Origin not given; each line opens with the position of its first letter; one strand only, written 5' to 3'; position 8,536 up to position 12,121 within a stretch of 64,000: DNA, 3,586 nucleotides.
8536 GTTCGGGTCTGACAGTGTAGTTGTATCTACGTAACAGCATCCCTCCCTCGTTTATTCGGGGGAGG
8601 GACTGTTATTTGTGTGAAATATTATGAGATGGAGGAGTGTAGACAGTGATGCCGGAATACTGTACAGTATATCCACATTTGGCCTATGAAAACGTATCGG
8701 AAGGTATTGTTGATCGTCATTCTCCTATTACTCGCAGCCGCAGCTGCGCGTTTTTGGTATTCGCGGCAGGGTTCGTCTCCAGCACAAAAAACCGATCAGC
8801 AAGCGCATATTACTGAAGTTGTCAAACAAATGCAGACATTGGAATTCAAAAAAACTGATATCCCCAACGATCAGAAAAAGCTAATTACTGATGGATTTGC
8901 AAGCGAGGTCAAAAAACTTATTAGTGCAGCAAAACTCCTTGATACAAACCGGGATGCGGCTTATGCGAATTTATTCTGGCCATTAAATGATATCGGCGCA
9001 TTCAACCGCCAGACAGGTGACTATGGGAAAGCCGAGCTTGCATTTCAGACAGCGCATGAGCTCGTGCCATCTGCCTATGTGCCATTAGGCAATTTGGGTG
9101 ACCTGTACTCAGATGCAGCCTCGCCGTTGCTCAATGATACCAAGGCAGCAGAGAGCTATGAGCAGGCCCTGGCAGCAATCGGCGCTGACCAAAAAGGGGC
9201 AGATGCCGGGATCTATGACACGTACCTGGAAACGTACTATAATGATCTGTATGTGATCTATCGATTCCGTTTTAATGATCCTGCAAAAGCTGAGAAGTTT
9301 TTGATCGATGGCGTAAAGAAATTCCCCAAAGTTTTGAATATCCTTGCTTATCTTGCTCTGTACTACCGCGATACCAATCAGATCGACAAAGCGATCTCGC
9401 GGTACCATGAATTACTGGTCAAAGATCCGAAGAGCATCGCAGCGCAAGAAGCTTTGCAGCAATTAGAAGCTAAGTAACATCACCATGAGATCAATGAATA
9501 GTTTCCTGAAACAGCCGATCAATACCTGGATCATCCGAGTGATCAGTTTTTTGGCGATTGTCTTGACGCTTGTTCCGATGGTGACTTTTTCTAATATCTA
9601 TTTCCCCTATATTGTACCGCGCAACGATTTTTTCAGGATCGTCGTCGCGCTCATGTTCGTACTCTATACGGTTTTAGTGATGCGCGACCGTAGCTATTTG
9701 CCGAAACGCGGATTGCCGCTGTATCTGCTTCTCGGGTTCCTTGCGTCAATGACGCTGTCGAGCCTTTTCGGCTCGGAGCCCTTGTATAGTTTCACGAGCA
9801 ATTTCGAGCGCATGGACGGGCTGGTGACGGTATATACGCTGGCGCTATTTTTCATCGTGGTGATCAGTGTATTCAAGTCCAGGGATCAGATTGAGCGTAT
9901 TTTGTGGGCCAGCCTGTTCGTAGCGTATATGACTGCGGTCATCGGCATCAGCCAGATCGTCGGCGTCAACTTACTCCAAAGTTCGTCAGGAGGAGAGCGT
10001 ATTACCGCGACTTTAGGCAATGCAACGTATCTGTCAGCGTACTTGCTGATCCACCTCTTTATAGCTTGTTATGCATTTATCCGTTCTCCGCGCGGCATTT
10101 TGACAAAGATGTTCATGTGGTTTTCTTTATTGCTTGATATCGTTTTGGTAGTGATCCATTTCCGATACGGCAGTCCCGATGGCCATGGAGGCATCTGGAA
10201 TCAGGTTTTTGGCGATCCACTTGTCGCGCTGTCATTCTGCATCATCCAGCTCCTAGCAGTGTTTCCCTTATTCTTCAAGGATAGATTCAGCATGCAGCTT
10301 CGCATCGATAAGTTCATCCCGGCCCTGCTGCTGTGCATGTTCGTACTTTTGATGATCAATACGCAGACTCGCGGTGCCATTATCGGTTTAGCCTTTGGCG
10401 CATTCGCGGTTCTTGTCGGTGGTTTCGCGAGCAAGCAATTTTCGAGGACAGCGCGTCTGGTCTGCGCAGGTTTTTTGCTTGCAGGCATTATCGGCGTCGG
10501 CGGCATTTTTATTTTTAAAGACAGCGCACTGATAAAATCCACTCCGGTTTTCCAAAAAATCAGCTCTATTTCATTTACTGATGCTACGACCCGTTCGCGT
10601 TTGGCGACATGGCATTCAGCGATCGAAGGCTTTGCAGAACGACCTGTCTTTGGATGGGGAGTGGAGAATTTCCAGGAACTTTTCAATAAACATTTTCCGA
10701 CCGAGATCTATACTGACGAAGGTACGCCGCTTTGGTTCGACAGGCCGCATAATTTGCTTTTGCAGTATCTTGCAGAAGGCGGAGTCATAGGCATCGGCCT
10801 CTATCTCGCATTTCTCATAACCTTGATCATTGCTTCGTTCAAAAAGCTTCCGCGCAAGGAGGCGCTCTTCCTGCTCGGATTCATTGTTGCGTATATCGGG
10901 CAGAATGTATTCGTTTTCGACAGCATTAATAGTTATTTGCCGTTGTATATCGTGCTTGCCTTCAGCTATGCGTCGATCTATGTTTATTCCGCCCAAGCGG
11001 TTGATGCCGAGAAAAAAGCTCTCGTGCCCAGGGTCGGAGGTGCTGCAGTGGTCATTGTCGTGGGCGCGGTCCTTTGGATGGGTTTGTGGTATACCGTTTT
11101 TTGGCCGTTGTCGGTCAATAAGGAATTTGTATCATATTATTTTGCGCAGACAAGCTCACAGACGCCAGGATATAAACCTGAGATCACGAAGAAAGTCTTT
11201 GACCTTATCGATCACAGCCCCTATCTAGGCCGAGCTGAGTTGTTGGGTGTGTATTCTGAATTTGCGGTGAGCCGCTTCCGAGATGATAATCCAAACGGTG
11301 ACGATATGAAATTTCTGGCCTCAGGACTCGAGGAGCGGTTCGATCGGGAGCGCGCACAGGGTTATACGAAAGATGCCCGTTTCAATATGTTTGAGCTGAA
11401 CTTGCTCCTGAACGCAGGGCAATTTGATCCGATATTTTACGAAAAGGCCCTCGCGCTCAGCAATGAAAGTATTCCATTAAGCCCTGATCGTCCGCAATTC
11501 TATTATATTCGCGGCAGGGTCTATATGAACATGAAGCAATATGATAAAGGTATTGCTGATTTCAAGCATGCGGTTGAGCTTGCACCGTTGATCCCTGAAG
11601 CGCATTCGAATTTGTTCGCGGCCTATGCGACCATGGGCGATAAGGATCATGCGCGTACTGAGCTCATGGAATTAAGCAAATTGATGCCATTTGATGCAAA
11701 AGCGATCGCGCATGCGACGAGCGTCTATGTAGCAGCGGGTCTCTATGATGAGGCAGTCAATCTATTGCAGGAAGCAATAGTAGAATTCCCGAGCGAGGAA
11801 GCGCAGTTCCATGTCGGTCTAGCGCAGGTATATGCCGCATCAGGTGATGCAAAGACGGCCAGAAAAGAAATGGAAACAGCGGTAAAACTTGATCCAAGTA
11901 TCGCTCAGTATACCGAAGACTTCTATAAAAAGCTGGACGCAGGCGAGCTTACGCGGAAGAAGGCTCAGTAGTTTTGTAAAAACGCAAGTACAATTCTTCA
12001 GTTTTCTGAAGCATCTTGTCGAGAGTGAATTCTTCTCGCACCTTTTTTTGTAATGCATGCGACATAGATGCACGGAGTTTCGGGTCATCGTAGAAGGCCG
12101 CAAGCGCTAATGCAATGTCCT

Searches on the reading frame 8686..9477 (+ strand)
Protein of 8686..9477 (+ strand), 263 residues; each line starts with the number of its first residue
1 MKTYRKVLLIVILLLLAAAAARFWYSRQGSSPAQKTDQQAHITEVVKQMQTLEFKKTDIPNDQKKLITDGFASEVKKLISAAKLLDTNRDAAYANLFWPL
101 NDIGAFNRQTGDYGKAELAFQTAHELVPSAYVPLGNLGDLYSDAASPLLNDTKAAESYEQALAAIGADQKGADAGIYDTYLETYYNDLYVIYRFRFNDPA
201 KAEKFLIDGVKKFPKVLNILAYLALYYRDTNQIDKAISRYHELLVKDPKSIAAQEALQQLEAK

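Call 3: search_protein_families(library=pfam, proteins=[window:8686-9477:+], max_evalue=0.01)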
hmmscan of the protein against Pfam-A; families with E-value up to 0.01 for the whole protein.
window:8686-9477:+ (263 aa): 6 families
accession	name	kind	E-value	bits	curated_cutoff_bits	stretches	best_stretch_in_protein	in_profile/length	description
PF13428.12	TPR_14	-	2.8e-09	37.2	23.5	1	218-259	2-43/44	Tetratricopeptide repeat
PF07719.23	TPR_2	-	2.5e-08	33.9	27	0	219-249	3-33/34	Tetratricopeptide repeat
PF00515.34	TPR_1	-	0.00034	20.8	27.8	0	100-128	4-32/34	Tetratricopeptide repeat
PF14559.12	TPR_19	-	0.00053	20.7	25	1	197-260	5-68/68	Tetratricopeptide repeat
PF13424.12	TPR_12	-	0.00089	19.8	30.1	0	94-126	42-74/77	Tetratricopeptide repeat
PF13176.12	TPR_7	-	0.0019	18.6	27.9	0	223-249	5-33/36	Tetratricopeptide repeat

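Call 4: search_protein_families(library=ncbifam, proteins=[window:8686-9477:+], max_evalue=0.01)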
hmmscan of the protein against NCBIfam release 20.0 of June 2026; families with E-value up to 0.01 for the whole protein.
window:8686-9477:+ (263 aa): 3 families
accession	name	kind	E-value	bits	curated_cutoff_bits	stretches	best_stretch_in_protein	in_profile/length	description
TIGR02917.1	PEP_TPR_lipo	equivalog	4.8e-05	21.4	312.2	1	197-262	479-544/899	XrtA/PEP-CTERM system TPR-repeat protein PrsT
TIGR02521.1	type_IV_pilW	equivalog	0.00028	20.5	154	0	197-250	45-98/234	type IV pilus biogenesis/stability protein PilW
NF033758.1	gliding_GltE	equivalog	0.0024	16.9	225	0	198-255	135-192/411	adventurous gliding motility TPR repeat lipoprotein GltE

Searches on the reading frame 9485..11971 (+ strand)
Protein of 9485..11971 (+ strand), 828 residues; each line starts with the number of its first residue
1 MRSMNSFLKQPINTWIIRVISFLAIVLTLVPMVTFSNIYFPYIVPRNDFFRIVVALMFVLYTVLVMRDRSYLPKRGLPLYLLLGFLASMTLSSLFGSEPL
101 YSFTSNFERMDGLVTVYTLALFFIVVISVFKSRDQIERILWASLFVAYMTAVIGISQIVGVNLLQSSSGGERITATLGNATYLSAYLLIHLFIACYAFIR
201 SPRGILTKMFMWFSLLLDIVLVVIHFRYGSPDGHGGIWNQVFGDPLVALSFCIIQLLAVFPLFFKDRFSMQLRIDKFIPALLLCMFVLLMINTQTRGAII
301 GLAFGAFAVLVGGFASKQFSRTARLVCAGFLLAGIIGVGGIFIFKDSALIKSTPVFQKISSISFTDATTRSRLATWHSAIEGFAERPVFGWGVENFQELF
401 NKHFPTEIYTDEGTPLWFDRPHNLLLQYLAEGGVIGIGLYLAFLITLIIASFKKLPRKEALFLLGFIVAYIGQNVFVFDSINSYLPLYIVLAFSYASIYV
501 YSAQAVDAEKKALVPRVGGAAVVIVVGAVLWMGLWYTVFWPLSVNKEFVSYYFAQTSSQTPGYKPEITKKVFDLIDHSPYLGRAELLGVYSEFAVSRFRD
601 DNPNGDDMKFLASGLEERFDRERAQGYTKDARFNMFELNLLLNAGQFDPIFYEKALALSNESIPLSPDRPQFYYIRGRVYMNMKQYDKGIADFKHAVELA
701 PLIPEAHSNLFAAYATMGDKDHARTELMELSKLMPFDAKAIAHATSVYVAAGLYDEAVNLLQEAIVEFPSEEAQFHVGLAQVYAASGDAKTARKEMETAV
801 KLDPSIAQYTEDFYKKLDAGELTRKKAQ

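Call 3: search_protein_families(library=pfam, proteins=[window:9485-11971:+], max_evalue=0.01)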
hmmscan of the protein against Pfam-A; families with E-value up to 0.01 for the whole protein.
window:9485-11971:+ (828 aa): 18 families
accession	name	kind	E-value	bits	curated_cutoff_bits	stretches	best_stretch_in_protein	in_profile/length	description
PF04932.20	Wzy_C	-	7.3e-20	71.7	31.7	1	282-441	3-149/149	O-Antigen ligase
PF07719.23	TPR_2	-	1.7e-15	56.2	27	2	671-701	2-32/34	Tetratricopeptide repeat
PF13181.12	TPR_8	-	1.7e-13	50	25.7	1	671-701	2-32/34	Tetratricopeptide repeat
PF13428.12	TPR_14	-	3.4e-11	43.1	23.5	0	776-805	4-33/44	Tetratricopeptide repeat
PF14559.12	TPR_19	-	9.9e-11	42.3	25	1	749-805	2-57/68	Tetratricopeptide repeat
PF13432.12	TPR_16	-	2.6e-09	37.8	32.7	1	747-805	6-63/65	Tetratricopeptide repeat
PF13414.12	TPR_11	-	4.8e-09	36.2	26.8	0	677-718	1-42/42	TPR repeat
PF00515.34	TPR_1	-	2.8e-08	33.7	27.8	1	671-701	2-32/34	Tetratricopeptide repeat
PF13371.12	TPR_9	-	4.1e-07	30.4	35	1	652-701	11-60/73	Tetratricopeptide repeat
PF13431.12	TPR_17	-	1.3e-06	28.6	24.4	0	661-690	4-33/34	Tetratricopeptide repeat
PF13424.12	TPR_12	-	5.1e-06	27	30.1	0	676-719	9-53/77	Tetratricopeptide repeat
PF23914.1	TPR_CcmH_CycH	-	3.5e-05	24.1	42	1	667-765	47-148/158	Cytochrome c-type biogenesis protein H TPR domain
PF25058.1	ARM_TT21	-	5.2e-05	23.7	27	1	668-792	5-113/155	Tetratricopeptide repeat protein 21 ARM repeat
PF13174.12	TPR_6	-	0.00028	21.8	26.3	0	673-700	3-30/33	Tetratricopeptide repeat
PF23300.3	HEAT_Nup120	-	0.00058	20.2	29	0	654-764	10-111/170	Nucleoporin Nup120, HEAT repeats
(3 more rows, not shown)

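Call 4: search_protein_families(library=ncbifam, proteins=[window:9485-11971:+], max_evalue=0.01)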
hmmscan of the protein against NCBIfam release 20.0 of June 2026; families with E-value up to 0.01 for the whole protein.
window:9485-11971:+ (828 aa): 18 families
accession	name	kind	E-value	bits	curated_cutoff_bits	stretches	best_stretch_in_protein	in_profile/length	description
NF040959.1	MamA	equivalog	3.6e-15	55.9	200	2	705-808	72-174/204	magnetosome protein MamA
TIGR02917.1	PEP_TPR_lipo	equivalog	1.1e-14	53.4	312.2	1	653-805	584-735/899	XrtA/PEP-CTERM system TPR-repeat protein PrsT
TIGR02521.1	type_IV_pilW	equivalog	2e-07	30.8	154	1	770-808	28-66/234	type IV pilus biogenesis/stability protein PilW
TIGR02552.1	LcrH_SycD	equivalog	4.3e-06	26.5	104.8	0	677-727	59-109/136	SycD/LcrH family type III secretion system chaperone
NF007302.0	PRK09782.1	equivalog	1.1e-05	23.6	1223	1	636-742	579-684/990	phage receptor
NF047558.1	TPR_END_plus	domain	1.8e-05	24.6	32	0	777-809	3-35/56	TPR end-of-group domain-containing protein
NF002725.1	PRK02603.1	equivalog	2.2e-05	24.5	143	1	652-762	58-162/173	photosystem I assembly protein Ycf3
TIGR02795.1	tol_pal_ybgF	equivalog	4.6e-05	24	90.1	0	664-739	33-111/119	tol-pal system protein YbgF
NF052415.1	T3SS_chap_SctY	equivalog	5.5e-05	23.6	70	1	717-800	19-104/106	type III secretion apparatus assembly chaperone SctY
NF033920.0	C39_PA2778_fam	equivalog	6.3e-05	22.5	150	1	713-804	165-255/255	PA2778 family cysteine peptidase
TIGR03504.1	FimV_Cterm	subfamily_domain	0.00028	20.9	30.65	0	712-730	7-25/44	FimV/HubP family polar landmark protein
NF008757.0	PRK11788.1-5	equivalog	0.00028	20.1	363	0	674-770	218-314/388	lipopolysaccharide assembly protein LapB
NF052312.1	T9SS_PorW_SprE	equivalog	0.0017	17.1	250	1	677-819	111-259/716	type IX secretion system periplasmic lipoprotein PorW/SprE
NF008753.0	PRK11788.1-1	equivalog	0.002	17.3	395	1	673-803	38-171/389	lipopolysaccharide assembly protein LapB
TIGR00540.1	TPR_hemY_coli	hypoth_equivalog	0.0021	16.9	142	0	735-794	323-380/385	heme biosynthesis-associated TPR protein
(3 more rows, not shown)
